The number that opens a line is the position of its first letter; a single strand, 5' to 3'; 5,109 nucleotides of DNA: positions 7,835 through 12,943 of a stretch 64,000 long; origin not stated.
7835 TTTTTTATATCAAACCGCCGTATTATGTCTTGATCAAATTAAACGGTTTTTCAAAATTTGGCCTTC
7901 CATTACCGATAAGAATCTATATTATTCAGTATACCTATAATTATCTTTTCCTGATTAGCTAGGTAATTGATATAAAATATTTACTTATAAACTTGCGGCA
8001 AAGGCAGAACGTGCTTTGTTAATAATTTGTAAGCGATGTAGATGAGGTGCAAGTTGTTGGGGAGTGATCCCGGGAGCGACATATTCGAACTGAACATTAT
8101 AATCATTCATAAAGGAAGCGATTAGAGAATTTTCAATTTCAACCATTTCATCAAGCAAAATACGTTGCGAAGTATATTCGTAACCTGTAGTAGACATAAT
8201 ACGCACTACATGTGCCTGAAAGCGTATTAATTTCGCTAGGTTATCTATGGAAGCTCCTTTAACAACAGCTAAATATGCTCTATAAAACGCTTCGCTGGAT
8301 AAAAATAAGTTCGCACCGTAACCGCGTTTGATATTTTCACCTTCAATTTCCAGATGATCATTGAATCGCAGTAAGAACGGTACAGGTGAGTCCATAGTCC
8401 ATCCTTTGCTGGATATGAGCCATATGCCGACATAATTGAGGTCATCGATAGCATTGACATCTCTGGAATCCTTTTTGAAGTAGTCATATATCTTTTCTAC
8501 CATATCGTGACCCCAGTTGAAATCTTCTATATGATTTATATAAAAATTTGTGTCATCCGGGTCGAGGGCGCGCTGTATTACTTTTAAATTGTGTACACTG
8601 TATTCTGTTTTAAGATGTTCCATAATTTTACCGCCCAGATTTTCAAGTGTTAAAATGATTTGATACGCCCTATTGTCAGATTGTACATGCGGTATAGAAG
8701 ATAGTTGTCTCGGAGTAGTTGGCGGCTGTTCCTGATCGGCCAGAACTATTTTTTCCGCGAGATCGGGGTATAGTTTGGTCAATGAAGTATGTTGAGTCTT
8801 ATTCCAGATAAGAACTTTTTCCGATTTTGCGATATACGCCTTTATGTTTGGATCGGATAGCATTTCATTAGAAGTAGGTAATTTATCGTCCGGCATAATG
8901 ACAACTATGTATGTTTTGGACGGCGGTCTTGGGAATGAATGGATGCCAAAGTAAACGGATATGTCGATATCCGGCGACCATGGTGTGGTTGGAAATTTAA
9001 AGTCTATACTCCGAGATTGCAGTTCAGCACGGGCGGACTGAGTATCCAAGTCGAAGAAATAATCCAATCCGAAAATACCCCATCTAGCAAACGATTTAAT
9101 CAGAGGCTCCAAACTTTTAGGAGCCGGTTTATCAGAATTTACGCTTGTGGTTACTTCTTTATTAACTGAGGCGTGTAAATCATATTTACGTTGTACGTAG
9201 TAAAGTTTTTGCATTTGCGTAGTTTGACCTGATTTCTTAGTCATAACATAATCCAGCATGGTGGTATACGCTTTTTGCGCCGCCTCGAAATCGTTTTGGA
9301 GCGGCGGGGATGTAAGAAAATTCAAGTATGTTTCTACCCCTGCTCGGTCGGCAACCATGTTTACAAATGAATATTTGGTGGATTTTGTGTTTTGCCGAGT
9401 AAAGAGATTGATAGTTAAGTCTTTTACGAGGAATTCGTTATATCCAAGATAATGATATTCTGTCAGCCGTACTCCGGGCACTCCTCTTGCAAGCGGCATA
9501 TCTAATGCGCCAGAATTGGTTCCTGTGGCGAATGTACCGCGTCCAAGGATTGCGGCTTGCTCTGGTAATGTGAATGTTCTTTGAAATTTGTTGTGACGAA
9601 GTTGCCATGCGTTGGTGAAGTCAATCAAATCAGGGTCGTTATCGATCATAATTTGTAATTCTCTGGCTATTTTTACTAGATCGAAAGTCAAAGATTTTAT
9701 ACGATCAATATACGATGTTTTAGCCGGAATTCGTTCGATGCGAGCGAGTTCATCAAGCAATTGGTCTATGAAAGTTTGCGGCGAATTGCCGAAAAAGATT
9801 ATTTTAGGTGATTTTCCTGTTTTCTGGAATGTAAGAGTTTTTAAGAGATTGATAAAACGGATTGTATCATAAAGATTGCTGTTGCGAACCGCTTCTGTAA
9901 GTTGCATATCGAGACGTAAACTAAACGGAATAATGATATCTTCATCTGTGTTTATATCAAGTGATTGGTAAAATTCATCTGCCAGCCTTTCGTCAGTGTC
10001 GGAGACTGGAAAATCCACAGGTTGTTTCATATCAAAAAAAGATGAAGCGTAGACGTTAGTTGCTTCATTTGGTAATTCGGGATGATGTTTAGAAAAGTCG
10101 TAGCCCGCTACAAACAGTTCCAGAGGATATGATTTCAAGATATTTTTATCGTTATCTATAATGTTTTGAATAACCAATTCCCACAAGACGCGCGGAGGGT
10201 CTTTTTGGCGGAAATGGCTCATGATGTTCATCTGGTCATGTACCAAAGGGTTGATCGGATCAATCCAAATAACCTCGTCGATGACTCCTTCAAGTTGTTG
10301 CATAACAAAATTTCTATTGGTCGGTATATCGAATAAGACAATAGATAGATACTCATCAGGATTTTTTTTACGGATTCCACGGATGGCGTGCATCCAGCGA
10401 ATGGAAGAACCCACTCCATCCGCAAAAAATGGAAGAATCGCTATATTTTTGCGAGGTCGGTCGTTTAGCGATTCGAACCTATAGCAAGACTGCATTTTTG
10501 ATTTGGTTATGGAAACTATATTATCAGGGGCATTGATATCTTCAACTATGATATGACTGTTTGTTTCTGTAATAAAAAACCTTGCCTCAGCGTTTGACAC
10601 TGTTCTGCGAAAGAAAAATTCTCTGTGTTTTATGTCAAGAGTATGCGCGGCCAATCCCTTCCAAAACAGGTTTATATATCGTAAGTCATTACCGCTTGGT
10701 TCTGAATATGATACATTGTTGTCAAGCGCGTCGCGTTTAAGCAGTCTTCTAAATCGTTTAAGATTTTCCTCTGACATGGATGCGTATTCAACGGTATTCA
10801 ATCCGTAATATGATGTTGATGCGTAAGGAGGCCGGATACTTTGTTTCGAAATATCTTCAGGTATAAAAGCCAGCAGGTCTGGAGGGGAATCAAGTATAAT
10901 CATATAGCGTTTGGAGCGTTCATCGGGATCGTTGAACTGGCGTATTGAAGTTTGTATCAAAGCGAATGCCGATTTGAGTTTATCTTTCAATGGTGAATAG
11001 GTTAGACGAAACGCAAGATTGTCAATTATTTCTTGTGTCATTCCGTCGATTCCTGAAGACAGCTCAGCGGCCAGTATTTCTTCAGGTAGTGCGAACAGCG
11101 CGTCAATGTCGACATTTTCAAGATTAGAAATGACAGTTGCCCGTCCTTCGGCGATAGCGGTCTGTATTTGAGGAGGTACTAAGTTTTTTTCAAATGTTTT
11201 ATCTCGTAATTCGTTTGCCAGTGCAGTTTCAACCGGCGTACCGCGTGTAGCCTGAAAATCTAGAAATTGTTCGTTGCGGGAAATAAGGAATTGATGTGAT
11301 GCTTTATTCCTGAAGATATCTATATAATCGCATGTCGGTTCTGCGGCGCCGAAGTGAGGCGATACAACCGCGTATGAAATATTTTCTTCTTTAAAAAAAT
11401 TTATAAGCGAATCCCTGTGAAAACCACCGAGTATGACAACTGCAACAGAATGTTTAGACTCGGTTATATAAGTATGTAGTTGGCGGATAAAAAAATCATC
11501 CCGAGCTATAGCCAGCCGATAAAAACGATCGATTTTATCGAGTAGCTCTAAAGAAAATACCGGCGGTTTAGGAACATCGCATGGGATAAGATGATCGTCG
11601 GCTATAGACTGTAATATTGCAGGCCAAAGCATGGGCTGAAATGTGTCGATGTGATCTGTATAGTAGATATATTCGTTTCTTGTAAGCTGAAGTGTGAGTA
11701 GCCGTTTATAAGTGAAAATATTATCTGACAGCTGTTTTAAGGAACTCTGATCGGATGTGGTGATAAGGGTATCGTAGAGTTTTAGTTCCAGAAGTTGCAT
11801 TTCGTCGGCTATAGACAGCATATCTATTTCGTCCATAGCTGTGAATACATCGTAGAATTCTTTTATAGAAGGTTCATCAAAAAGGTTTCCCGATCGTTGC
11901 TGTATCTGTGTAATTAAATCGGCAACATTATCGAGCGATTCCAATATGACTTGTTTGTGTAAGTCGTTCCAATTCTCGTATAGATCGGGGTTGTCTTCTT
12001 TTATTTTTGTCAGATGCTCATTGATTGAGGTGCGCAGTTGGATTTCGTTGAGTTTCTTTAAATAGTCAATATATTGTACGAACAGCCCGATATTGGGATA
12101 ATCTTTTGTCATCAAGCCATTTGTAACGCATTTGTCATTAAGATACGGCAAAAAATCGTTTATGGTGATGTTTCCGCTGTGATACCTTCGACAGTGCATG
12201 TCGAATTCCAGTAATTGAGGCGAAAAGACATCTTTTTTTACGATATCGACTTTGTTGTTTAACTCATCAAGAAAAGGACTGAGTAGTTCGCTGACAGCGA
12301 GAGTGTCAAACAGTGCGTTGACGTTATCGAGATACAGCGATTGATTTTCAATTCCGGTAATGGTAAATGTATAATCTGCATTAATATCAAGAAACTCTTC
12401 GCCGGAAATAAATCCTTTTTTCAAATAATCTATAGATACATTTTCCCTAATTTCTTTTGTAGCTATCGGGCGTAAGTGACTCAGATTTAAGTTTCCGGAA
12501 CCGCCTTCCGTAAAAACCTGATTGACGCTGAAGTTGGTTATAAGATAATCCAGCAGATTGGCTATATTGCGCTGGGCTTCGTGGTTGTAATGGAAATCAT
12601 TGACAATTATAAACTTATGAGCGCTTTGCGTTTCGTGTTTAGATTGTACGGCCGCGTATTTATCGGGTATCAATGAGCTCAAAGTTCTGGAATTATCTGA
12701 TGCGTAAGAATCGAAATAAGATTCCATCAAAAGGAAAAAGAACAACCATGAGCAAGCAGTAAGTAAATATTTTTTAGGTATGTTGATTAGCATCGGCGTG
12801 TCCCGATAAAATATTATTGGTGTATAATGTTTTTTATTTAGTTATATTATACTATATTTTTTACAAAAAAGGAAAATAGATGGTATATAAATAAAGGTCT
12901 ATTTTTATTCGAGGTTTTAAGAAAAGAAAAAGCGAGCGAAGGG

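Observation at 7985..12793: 1602-aa anchored giant protein with an internal GT9-like (heptosyltransferase-like) glycosyltransferase domain, next to ADP-heptose biosynthesis genes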

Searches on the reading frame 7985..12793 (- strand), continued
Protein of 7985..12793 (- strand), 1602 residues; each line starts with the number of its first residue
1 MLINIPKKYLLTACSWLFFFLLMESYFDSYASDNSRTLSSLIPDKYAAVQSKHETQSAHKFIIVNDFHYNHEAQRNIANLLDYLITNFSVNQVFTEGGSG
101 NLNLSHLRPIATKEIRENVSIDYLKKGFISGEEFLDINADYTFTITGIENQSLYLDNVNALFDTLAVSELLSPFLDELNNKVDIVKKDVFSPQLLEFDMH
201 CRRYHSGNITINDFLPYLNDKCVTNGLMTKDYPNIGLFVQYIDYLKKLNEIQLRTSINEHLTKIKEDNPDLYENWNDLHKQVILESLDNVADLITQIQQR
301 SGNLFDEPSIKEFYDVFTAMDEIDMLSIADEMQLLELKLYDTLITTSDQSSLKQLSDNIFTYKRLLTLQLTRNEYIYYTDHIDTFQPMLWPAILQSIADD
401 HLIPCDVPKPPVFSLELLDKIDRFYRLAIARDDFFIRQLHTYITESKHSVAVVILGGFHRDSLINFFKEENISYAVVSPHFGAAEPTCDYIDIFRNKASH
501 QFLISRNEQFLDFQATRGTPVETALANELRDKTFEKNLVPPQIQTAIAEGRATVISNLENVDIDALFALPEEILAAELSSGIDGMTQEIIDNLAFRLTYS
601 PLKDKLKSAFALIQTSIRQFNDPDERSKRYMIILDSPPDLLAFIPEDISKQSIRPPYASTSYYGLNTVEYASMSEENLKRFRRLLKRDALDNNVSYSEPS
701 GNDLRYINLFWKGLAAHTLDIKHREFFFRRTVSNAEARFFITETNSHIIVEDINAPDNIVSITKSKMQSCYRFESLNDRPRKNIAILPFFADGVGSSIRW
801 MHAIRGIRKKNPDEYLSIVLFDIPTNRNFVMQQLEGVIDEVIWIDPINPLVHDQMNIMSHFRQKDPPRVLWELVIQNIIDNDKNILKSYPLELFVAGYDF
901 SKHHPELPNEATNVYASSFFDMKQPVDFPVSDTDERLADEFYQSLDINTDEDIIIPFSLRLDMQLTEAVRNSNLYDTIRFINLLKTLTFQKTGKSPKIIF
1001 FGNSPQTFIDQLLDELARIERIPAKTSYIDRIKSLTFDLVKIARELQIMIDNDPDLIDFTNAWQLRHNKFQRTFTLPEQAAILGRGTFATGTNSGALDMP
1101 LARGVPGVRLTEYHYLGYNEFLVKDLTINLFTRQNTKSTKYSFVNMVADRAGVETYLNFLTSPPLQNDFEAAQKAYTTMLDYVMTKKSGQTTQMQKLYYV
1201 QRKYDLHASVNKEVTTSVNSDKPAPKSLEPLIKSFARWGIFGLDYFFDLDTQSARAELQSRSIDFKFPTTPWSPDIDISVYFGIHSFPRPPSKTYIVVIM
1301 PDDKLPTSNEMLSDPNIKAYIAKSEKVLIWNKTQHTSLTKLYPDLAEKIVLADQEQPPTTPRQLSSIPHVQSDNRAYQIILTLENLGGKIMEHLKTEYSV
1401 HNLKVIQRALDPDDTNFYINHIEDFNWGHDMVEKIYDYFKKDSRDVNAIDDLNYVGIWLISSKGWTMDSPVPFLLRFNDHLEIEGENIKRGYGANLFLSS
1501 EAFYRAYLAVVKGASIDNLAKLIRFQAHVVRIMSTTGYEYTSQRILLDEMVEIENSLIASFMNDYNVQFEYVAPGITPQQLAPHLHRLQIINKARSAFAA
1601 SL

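Call 87: find_encoding_contigs(protein=P0028, flank=10000, max_places=3)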
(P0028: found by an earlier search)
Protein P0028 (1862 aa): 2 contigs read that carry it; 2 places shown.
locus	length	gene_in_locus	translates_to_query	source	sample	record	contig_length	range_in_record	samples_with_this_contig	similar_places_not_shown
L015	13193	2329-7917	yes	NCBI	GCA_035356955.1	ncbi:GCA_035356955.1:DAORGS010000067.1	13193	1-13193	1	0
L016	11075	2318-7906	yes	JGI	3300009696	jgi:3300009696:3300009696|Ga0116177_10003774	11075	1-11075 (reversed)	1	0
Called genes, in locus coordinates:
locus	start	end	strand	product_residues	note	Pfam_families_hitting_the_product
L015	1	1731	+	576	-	?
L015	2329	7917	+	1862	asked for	-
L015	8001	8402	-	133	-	-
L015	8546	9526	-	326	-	PF01384:PHO4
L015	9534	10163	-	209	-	PF01865:PhoU_div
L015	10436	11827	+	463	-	PF00474:SSF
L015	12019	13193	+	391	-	PF13207:AAA_17 (faint), PF06068:TIP49, PF00004:AAA, PF07728:AAA_5 (faint), PF17862:AAA_lid_3 (weak), PF01434:Peptidase_M41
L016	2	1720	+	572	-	?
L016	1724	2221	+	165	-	-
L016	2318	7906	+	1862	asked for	-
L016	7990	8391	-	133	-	-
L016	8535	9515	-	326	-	PF01384:PHO4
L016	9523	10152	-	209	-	PF01865:PhoU_div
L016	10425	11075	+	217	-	?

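Call 99: search_protein_families(library=padloc, proteins=[window:7985-12793:-], max_evalue=0.01)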
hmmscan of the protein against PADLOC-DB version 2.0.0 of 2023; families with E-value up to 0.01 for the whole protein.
window:7985-12793:- (1602 aa): 0 families

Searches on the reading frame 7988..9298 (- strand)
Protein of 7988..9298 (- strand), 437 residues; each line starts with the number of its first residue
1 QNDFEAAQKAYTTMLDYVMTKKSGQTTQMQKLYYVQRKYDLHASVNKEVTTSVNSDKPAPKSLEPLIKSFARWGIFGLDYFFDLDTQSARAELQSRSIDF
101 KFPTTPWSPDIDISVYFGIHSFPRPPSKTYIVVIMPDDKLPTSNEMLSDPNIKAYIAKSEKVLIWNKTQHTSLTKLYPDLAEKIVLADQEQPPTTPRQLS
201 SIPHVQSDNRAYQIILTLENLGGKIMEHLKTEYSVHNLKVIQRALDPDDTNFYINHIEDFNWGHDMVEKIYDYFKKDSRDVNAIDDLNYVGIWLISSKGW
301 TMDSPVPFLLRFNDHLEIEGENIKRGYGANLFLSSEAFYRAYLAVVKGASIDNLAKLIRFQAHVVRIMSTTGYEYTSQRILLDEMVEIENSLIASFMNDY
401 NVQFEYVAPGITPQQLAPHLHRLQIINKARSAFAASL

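Call 94: search_solved_structures(query=window:7988-9298:-, max_evalue=10)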
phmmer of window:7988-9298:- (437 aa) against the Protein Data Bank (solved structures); distinct sequences matched with E-value up to 10: 2.
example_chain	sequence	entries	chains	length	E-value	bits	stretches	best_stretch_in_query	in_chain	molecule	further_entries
5hvg_B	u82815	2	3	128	0.39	12.6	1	240-276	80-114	VHH-a204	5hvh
1qys_A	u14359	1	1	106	0.81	11.6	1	29-99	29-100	TOP7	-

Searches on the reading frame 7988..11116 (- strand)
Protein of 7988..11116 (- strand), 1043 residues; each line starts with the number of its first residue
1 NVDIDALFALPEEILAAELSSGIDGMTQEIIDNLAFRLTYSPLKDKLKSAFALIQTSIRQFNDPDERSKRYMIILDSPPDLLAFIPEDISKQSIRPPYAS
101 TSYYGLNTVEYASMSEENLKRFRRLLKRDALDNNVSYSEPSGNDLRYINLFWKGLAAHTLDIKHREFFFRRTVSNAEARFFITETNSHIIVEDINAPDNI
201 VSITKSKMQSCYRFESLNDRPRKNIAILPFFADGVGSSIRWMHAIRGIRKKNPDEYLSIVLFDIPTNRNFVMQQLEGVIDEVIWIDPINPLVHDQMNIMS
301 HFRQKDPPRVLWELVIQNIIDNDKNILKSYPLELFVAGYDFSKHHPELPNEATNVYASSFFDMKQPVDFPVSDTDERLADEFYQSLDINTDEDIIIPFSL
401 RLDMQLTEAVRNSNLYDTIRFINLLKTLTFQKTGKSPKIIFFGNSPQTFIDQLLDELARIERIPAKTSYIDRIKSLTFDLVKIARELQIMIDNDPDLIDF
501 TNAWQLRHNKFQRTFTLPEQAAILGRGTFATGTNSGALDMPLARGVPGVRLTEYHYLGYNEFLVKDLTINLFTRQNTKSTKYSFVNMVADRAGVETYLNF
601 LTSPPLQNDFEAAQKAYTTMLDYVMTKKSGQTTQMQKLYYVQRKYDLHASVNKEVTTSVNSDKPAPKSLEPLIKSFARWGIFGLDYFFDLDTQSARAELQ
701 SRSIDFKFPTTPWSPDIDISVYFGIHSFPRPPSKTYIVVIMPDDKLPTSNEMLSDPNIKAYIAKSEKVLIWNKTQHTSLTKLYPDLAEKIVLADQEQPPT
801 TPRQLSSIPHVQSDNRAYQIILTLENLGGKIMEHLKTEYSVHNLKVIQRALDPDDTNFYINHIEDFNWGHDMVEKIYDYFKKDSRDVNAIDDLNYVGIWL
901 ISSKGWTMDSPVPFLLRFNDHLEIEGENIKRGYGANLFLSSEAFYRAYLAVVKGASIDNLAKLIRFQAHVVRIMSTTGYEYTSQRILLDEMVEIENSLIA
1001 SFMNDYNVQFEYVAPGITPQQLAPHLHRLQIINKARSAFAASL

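Call 30: search_protein_representatives(alignment_id=A2)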
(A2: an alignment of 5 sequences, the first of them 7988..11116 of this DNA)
Query: 5 sequences, 1045 profile positions. Proteins with E-value up to 0.001 (for the whole library): 11; up to 1e-10: 9; up to 1e-30: 7. The best 11 are listed.
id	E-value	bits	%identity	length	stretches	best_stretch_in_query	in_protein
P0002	0.0e+00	1890.4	-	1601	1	1-1045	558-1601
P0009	0.0e+00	1470.5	-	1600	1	3-1023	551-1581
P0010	0.0e+00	1369.8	-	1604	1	1-1033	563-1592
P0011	0.0e+00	1029.7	-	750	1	60-800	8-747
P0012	3.8e-79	283.3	-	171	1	875-1045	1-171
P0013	2.6e-48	181.2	-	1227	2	224-472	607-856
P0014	5.9e-44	166.8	-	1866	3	186-460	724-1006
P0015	9.6e-19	83.3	-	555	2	204-456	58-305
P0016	6.6e-13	64.0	-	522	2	230-419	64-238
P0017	1.7e-05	39.5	-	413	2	501-555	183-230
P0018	6.9e-04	34.1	-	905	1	1-163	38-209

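Call 31: search_protein_families(library=pfam, proteins=[P0013, P0014, P0015, P0016, P0017, P0018], max_evalue=1)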
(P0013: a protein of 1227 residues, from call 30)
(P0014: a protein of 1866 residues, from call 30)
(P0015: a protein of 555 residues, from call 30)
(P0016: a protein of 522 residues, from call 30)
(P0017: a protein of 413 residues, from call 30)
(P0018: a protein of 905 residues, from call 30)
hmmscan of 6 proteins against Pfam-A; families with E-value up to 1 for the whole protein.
P0013 (1227 aa): 1 family
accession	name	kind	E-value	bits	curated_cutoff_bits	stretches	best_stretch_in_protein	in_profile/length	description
PF22077.1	C2c1_Nuc-II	-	0.99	9.8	27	1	721-760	16-54/128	CRISPR-associated endonuclease C2c1 Nuc-II domain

P0014 (1866 aa): 0 families

P0015 (555 aa): 2 families
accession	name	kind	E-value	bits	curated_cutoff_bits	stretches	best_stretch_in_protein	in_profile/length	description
PF23771.1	DUF7168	-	0.059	13.5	25.5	1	283-306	42-65/140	Domain of unknown function (DUF7168)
PF02602.20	HEM4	-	0.13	11.8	27.5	1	269-315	97-144/231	Uroporphyrinogen-III synthase HemD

P0016 (522 aa): 0 families

P0017 (413 aa): 0 families

P0018 (905 aa): 1 family
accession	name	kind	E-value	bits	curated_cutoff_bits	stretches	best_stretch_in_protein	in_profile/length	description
PF14335.11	DUF4391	-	0.22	11.8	29.9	1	566-619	175-229/232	Domain of unknown function (DUF4391)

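Call 48: find_encoding_contigs(protein=P0016, flank=10000, max_places=5)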
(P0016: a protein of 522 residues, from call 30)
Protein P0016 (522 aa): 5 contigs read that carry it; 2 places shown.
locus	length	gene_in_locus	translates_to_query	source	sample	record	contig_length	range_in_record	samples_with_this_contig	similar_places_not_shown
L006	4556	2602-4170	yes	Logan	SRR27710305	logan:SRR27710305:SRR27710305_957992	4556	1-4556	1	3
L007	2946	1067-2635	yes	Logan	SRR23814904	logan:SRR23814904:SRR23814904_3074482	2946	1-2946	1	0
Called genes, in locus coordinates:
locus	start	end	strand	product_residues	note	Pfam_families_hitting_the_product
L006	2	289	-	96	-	?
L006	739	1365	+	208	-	PF12686:DUF3800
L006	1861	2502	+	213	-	PF00892:EamA, PF05653:Mg_trans_NIPA (faint), PF00892:EamA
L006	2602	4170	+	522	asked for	-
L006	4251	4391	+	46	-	-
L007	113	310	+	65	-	-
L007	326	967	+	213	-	PF00892:EamA, PF05653:Mg_trans_NIPA (faint), PF00892:EamA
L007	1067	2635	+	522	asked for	-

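Call 59: find_related_loci(query=A2, collection=genome_contigs, flank=10000)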
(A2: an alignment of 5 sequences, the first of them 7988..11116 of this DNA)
Query A2 (1043 aa) in genome_contigs; peptide patterns used: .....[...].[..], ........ (x = any residue, [..] = any of these).
39 stretches matched a pattern; 3 encode a relative of the query (tblastn E <= 1e-3); 3 distinct loci.
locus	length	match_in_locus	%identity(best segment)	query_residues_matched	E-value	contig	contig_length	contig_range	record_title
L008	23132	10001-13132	64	1-1043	0e+0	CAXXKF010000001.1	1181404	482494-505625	MAG: Candidatus Auribacterota bacterium isolate 3f4a19dc-99c9-43a0-a9f8-0f63e283074a genome assembly, contig: contig_1,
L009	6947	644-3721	47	1-1019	0e+0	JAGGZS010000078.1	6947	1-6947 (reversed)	MAG: bacterium isolate AUK210 PB_MBMC_164_c_000000000333, whole genome shotgun sequence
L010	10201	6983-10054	45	1-1008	0e+0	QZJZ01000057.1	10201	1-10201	MAG: Candidatus Auribacter fodinae isolate SURF_26 Ga0104751_1008671, whole genome shotgun sequence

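Call 84: search_protein_families(library=ncbifam, proteins=[P0014, P0025], max_evalue=0.01)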
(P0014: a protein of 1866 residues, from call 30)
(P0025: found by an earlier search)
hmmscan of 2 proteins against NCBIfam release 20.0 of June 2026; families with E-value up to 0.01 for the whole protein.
P0014 (1866 aa): 0 families

P0025 (1941 aa): 1 family
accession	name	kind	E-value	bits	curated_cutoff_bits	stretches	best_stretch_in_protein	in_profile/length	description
NF045487.1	ASRP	equivalog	0.0014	17.4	300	1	979-1108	165-285/593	archaea-specific SMC-related protein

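Call 85: search_protein_families(library=pfam, proteins=[P0025, P0030, P0028], max_evalue=0.1)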
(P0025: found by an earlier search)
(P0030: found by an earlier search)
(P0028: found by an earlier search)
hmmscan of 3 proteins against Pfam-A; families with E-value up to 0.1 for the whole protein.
P0025 (1941 aa): 0 families

P0030 (520 aa): 0 families

P0028 (1862 aa): 0 families

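Call 104: find_related_loci(query=A2, collection=metagenome_contigs, flank=10000)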
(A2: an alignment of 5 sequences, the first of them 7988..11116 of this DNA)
Query A2 (1043 aa) in metagenome_contigs; peptide patterns used: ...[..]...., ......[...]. (x = any residue, [..] = any of these).
294 stretches matched a pattern; 1 encode a relative of the query (tblastn E <= 1e-3); 1 distinct loci.
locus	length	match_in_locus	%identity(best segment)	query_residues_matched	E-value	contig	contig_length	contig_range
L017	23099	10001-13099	46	1-1021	0e+0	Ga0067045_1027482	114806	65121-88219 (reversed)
